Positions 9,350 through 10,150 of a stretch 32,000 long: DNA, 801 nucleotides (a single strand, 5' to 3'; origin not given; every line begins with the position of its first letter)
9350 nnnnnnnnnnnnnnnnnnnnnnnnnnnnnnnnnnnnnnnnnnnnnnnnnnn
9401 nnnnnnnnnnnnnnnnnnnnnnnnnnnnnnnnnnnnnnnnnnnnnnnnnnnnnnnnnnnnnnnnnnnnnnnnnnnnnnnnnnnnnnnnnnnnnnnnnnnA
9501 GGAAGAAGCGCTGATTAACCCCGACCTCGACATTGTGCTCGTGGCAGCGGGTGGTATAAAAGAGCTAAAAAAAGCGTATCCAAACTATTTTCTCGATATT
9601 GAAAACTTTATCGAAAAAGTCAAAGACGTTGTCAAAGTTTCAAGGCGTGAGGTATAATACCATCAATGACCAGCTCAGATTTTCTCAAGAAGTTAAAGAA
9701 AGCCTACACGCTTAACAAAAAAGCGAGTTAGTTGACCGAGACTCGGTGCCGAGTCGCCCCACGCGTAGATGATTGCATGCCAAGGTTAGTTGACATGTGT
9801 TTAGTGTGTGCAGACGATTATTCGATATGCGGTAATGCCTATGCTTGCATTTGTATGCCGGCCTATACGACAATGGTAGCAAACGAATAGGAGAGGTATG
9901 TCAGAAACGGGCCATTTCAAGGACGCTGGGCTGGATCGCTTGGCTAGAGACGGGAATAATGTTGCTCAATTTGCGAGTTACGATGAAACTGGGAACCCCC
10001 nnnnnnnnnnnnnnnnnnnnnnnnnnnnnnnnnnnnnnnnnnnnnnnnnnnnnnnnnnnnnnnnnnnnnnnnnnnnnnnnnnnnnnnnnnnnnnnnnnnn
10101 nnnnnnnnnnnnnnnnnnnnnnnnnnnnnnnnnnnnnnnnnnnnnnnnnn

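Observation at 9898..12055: Compact ATP-grasp + swivel-histidine phosphotransferase coupled to an unknown 260-aa partner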

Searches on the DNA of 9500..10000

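Call 107: search_rna_families(source=window, start=9500, end=10000, threshold=evalue, max_evalue=1)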
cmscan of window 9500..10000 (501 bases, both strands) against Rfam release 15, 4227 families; matches with E-value up to 1: 1.
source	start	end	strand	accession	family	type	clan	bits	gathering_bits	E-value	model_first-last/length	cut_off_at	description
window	9573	9624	-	RF04355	Plastid-atpF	Intron;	-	24.7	52.5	0.38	1-53/53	no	Plastid-atpF group II-D1 intron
